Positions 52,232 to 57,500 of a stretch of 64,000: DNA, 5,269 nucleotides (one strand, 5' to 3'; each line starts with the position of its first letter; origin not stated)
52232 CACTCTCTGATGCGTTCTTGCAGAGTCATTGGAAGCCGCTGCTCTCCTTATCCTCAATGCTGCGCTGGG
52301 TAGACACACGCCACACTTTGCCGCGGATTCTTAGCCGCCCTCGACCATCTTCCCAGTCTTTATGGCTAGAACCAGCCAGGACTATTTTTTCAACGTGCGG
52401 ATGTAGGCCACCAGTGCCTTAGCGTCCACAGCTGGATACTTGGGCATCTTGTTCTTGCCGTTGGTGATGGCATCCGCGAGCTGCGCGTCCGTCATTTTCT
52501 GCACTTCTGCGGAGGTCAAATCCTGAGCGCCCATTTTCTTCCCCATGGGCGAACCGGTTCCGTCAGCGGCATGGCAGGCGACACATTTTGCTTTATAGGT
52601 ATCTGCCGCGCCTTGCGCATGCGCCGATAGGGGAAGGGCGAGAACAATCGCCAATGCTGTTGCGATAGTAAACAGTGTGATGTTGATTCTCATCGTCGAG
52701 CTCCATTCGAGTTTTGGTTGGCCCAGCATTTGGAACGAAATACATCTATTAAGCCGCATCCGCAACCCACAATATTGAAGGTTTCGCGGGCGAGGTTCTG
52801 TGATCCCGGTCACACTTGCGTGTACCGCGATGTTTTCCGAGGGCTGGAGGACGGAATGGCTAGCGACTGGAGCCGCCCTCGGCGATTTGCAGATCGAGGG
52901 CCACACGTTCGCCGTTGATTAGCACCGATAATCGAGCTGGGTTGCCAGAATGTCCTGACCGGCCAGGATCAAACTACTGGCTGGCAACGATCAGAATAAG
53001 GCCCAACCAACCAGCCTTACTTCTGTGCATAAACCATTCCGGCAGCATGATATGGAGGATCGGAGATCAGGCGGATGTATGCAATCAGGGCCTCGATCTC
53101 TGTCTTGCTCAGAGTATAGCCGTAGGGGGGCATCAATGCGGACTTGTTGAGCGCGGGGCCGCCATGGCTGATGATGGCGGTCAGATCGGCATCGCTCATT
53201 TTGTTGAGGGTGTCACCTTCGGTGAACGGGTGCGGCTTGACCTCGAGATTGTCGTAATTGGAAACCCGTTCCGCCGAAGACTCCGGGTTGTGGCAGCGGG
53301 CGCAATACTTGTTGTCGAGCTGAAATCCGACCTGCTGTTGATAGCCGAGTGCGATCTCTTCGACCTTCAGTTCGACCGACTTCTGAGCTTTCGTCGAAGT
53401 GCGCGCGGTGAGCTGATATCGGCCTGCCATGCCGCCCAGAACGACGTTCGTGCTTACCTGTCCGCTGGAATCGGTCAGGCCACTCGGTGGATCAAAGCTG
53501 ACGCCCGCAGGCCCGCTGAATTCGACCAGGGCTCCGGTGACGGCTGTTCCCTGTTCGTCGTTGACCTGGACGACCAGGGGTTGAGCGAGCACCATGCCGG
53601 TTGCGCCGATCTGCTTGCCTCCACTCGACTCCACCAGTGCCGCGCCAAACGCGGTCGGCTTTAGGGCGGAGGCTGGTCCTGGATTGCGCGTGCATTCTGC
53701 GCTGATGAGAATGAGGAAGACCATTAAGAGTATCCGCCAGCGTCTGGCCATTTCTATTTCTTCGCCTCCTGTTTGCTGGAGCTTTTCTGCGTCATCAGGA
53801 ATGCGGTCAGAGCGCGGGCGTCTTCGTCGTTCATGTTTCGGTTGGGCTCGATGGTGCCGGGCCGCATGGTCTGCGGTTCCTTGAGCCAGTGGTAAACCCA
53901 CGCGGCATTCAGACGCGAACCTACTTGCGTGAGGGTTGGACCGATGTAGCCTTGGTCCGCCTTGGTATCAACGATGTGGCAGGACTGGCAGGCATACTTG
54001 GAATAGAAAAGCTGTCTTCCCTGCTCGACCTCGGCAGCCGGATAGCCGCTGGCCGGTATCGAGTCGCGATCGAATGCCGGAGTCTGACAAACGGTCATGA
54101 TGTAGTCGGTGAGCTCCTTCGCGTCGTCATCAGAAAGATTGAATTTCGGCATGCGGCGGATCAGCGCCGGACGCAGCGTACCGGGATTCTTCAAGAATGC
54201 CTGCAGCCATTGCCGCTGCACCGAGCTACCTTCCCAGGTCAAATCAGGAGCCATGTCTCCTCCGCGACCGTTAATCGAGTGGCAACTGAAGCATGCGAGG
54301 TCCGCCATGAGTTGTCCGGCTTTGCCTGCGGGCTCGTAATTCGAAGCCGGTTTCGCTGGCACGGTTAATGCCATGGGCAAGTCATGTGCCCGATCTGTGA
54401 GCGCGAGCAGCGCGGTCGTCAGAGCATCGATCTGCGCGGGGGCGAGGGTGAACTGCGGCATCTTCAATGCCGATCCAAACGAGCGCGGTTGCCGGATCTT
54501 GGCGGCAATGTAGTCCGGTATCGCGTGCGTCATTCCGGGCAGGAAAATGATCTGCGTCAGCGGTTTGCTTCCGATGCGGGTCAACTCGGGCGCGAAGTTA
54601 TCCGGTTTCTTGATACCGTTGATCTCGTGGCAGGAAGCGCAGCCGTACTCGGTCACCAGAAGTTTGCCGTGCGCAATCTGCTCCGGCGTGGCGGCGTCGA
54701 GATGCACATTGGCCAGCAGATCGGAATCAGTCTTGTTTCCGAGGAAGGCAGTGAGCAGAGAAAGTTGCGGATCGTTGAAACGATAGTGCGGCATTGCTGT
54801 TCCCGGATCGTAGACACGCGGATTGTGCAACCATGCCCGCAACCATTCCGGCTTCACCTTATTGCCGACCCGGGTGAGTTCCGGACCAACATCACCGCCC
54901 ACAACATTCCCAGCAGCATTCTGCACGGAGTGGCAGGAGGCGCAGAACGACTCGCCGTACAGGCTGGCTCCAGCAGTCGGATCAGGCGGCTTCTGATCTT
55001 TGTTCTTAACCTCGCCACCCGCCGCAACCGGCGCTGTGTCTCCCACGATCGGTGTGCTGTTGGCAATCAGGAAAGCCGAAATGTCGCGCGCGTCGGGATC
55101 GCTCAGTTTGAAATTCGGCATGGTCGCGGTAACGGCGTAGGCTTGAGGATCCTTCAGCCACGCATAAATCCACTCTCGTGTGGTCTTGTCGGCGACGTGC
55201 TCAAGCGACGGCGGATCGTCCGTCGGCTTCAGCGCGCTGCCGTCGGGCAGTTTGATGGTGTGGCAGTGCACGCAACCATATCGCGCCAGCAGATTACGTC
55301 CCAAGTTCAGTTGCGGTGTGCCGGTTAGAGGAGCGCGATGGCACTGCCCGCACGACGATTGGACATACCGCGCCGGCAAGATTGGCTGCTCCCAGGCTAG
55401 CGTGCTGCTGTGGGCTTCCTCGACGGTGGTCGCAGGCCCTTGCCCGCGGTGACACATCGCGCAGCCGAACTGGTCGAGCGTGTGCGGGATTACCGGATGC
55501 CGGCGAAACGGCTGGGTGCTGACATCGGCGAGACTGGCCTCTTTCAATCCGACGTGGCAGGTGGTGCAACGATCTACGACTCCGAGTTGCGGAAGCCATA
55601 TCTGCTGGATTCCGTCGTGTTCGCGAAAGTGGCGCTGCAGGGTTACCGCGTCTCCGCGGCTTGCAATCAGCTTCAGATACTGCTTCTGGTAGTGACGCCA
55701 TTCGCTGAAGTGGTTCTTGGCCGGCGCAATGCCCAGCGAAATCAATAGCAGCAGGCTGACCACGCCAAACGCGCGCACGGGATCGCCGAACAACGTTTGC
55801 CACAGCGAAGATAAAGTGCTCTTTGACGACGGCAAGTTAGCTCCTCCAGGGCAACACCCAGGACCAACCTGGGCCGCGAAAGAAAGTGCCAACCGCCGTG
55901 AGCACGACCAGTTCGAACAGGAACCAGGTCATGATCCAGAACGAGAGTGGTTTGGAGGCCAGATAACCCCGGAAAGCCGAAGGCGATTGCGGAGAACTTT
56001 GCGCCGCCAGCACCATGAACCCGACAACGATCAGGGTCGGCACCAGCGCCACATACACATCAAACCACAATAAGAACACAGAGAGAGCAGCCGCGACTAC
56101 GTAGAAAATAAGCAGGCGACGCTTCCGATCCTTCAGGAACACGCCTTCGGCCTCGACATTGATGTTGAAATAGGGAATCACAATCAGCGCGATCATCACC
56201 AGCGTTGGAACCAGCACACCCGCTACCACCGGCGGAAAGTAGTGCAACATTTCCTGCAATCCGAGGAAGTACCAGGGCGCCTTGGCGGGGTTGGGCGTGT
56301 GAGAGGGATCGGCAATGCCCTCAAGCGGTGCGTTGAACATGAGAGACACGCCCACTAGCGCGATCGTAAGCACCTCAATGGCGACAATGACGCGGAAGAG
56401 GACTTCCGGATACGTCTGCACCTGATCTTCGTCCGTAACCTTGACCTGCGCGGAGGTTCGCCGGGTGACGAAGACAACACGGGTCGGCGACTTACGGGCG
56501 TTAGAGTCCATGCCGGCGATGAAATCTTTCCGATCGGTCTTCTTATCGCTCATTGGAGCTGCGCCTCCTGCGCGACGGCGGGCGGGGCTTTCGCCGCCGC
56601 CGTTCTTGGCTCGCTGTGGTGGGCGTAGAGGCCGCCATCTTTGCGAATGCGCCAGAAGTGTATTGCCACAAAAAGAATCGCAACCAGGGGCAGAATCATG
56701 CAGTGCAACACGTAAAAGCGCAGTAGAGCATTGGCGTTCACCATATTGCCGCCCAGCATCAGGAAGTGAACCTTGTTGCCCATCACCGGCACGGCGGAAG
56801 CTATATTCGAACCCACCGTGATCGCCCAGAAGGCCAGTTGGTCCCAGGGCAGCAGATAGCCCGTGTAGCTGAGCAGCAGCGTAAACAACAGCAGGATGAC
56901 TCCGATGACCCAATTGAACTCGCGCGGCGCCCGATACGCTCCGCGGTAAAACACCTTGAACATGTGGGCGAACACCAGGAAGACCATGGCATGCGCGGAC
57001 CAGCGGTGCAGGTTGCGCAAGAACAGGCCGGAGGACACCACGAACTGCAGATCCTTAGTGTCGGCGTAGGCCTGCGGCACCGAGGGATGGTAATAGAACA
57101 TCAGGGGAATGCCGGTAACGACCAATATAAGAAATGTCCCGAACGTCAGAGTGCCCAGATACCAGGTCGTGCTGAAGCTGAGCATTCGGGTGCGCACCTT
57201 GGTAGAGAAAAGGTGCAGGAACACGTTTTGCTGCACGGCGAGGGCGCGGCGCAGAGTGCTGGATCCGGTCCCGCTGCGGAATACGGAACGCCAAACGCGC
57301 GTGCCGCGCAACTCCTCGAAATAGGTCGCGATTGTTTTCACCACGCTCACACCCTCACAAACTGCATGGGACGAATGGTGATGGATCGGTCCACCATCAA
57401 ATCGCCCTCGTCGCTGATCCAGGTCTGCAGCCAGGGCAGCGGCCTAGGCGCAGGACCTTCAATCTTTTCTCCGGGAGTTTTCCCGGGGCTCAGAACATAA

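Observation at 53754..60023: Rieske/split-cyt b operon 2 begins with a GltD/NfnB-like NAD(P)H:FAD/Fe-S oxidoreductase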

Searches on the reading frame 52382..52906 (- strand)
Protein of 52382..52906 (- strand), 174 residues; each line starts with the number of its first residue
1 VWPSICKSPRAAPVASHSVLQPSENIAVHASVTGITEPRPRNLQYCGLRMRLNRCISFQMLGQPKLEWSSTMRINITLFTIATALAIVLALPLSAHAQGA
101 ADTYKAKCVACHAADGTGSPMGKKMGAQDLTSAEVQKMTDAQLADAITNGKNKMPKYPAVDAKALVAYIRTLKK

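Call 6: search_protein_families(library=pfam, proteins=[window:52382-52906:-], max_evalue=0.001)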
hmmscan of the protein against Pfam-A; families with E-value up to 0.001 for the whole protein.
window:52382-52906:- (174 aa): 2 families
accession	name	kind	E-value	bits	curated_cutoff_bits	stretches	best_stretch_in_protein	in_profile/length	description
PF13442.11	Cytochrome_CBB3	-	1.4e-10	41.8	27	1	98-169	4-68/68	Cytochrome C oxidase, cbb3-type, subunit III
PF00034.26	Cytochrom_C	-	2.8e-07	32.2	21.3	1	102-173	6-90/90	Cytochrome c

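Call 52: search_protein_families(library=ncbifam, proteins=[window:52382-52906:-], max_evalue=0.01)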
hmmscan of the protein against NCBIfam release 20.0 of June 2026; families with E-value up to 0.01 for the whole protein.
window:52382-52906:- (174 aa): 7 families
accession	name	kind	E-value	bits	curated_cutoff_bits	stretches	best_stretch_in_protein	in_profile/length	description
NF045930.1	Cytc6PetJCyano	equivalog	1.9e-07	31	135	1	77-157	7-86/110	cytochrome c6 PetJ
NF045773.1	cytochro_C550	exception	9.2e-06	25.6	125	1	98-167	50-114/118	cytochrome c550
NF045774.1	cytochro_C551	exception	2.2e-05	24.4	118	1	95-159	37-94/110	cytochrome c551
NF050122.1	bc1_QcrC_actin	exception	4.5e-05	22.9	200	1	97-172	137-211/253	cytochrome bc1 complex diheme cytochrome c subunit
TIGR00782.1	ccoP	equivalog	0.0013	18.1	179.95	1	97-171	203-280/285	cytochrome-c oxidase, cbb3-type subunit III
TIGR04485.1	thiosulf_SoxX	equivalog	0.0029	18.3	61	1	105-156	2-51/78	sulfur oxidation c-type cytochrome SoxX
TIGR02603.1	CxxCH_TIGR02603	domain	0.0069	16.4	68.15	0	103-144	9-45/134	putative heme-binding domain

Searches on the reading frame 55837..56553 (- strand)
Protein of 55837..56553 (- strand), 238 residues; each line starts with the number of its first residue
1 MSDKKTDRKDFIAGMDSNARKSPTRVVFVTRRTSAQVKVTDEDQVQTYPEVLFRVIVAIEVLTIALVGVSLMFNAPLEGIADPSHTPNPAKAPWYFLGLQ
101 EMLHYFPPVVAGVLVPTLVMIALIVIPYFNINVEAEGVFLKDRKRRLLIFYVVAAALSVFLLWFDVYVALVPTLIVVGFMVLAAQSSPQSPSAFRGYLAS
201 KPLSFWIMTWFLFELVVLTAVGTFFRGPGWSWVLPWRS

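Call 22: search_solved_structures(query=window:55837-56553:-, max_evalue=1, show_alignments=2)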
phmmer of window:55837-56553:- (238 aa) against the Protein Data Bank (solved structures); distinct sequences matched with E-value up to 1: 22.
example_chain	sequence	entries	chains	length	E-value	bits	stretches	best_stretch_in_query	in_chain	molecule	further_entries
5xte_J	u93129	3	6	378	0.00016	24.8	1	47-172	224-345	Cytochrome b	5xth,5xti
9cg3_J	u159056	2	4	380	0.00016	24.8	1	47-172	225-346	Cytochrome b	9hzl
9h8t_J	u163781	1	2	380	0.00079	22.6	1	47-164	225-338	Cytochrome b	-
1bcc_C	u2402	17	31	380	0.0012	22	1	41-179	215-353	UBIQUINOL CYTOCHROME C OXIDOREDUCTASE | Cytochrome b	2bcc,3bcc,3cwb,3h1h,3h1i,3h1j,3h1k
8uca_3C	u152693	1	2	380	0.0014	21.7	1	40-172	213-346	Cytochrome b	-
7o37_C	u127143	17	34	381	0.0014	21.7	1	40-172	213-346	Cytochrome b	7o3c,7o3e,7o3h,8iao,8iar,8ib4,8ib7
6q9e_b1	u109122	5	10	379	0.0019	21.3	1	47-165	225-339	Cytochrome b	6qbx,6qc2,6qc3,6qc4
5j4z_AC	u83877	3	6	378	0.0042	20.2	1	41-166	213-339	Cytochrome b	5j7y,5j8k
6rqf_J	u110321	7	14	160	0.0055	19.8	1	49-140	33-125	Cytochrome b6-f complex subunit 4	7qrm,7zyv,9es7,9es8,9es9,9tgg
1q90_D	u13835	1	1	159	0.0061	19.7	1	54-136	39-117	Cytochrome b6-f complex subunit 4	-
1be3_C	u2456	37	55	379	0.0077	19.3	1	47-157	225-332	CYTOCHROME BC1 COMPLEX | Cytochrome B | Cytochrome b, heme protein, mitochondrial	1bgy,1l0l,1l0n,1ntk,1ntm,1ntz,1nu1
1qcr_C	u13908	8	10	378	0.009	19.1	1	47-157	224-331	UBIQUINOL CYTOCHROME C OXIDOREDUCTASE | Cytochrome b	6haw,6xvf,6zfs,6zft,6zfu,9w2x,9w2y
8zos_A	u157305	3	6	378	0.0092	19.1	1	47-168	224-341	Cytochrome b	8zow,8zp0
5gup_w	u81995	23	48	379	0.0093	19.1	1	47-168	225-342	Cytochrome b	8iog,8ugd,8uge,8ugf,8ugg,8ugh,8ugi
2e74_B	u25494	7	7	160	0.015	18.4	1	51-139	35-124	Cytochrome b6-f complex subunit 4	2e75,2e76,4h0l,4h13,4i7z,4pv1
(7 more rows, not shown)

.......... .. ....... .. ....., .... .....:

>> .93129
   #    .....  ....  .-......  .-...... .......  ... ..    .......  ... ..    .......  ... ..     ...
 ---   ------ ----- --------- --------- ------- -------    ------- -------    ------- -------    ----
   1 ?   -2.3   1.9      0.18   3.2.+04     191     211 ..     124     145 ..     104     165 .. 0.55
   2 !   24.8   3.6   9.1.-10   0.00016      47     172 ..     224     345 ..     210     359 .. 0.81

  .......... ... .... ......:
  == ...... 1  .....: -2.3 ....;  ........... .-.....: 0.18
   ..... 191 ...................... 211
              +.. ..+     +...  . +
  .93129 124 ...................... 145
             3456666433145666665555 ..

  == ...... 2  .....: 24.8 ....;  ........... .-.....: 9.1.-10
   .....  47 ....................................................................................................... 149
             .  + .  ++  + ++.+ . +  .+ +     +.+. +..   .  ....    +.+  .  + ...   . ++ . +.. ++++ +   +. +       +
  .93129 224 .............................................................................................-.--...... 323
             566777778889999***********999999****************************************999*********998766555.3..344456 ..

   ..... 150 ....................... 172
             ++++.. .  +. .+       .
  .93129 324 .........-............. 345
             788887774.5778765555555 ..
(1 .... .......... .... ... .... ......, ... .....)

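Call 52: search_protein_families(library=ncbifam, proteins=[window:55837-56553:-], max_evalue=0.01)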
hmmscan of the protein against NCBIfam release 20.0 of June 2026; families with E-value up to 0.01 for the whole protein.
window:55837-56553:- (238 aa): 2 families
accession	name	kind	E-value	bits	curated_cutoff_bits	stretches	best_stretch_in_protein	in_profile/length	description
NF040970.1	memb_ExtQ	equivalog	1.4e-15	57.7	150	1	52-162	8-116/134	selenite/tellurite reduction operon b-type cytochrome membrane protein ExtQ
TIGR01156.1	cytb6_f_IV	equivalog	0.006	16.5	127.05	1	52-132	36-118/160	cytochrome b6-f complex subunit IV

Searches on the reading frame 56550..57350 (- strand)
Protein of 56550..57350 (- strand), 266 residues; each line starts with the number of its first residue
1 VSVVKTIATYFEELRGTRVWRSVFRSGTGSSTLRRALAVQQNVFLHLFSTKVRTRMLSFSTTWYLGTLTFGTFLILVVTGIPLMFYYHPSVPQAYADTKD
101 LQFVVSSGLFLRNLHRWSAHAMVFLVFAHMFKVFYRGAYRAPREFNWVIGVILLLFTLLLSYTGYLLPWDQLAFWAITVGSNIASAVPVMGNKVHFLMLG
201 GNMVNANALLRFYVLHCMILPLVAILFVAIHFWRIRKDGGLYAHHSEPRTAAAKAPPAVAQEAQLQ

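Call 4: search_protein_families(library=pfam, proteins=[window:56550-57350:-], max_evalue=0.01)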
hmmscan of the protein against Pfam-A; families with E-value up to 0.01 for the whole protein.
window:56550-57350:- (266 aa): 4 families
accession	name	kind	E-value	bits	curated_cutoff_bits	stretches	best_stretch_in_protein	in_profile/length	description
PF00033.24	Cytochrome_B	-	1e-44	153.1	27.2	1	59-238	10-188/189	Cytochrome b/b6/petB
PF13631.11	Cytochrom_B_N_2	-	7.3e-42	143.6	27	1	121-250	2-131/169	Cytochrome b(N-terminal)/b6/petB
PF14358.11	DUF4405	-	5.8e-09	36.8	26.7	1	66-130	3-62/66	Domain of unknown function (DUF4405)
PF04123.18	DUF373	-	0.0042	17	28.3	1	52-177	203-328/335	Domain of unknown function (DUF373)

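Call 21: search_solved_structures(query=window:56550-57350:-, max_evalue=0.00001, show_alignments=2)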
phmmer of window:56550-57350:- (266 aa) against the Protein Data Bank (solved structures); distinct sequences matched with E-value up to 0.00001: 53.
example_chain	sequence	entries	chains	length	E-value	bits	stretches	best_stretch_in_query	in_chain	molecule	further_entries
1vf5_A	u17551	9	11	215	1.3e-44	155.8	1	63-239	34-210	CYTOCHROME B6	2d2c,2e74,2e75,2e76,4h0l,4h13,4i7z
6rqf_I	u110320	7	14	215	2.2e-44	155.1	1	63-239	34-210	Cytochrome b6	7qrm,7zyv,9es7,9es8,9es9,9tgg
7r0w_I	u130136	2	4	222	2.4e-44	155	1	63-239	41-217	Cytochrome b6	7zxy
1q90_B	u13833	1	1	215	5.4e-44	153.8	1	63-239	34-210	Cytochrome b6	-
2zt9_A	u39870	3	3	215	3.7e-43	151.1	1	63-239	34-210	Cytochrome b6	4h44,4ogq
6nin_A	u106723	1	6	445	8.5e-34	120.4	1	60-244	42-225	Cytochrome b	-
2qjp_A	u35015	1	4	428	1.1e-33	120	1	60-244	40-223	Cytochrome b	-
2qjk_A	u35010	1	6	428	1.1e-33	120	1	60-244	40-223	Cytochrome b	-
5kkz_A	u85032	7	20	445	1.2e-33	119.9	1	60-244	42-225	Cytochrome b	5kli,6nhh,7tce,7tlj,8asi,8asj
2fyn_A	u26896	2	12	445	1.2e-33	119.9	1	60-244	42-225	Cytochrome b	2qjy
29ye_B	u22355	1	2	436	3.2e-32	115.2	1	61-241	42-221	Cytochrome b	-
1zrt_C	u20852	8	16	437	3.2e-32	115.2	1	61-241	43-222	Cytochrome b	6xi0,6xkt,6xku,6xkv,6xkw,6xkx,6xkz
29xz_B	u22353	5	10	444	3.3e-32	115.2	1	61-241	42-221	Cytochrome b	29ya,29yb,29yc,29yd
9fks_a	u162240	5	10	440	1.3e-31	113.2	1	61-240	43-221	Cytochrome b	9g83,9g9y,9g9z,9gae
2yiu_A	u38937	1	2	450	1.4e-31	113.1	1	61-240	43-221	CYTOCHROME B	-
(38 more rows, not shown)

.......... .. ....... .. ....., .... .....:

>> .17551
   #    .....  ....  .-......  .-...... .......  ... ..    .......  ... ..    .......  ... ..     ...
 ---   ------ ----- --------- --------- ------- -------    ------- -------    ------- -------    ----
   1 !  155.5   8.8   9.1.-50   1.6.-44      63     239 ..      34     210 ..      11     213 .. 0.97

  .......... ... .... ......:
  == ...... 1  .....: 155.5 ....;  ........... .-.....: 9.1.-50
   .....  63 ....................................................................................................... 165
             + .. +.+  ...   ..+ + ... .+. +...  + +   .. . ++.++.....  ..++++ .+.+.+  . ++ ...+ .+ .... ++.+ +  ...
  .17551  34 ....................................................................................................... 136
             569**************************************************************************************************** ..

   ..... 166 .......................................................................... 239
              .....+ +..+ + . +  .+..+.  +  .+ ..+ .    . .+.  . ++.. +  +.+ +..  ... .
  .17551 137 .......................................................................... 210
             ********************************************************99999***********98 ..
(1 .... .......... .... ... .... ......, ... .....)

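Call 52: search_protein_families(library=ncbifam, proteins=[window:56550-57350:-], max_evalue=0.01)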
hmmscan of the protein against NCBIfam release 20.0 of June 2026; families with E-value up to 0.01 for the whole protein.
window:56550-57350:- (266 aa): 4 families
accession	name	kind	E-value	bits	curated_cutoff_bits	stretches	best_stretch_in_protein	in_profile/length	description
NF040969.1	cytb_ExtP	equivalog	3.5e-76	255.6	290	1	40-241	2-203/205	selenite/tellurite reduction operon b-type cytochrome ExtP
NF002990.0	PRK03735.1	subfamily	3.2e-54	184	325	1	59-239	37-218/223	cytochrome b6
NF050120.1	bc1_QcrB_actin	exception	1.6e-35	122.9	500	1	92-233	72-213/458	cytochrome bc1 complex cytochrome b subunit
NF041076.1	cyt_b_SoxC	equivalog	1.1e-32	113.7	740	1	58-248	23-208/542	proton pump complex cytochrome B SoxC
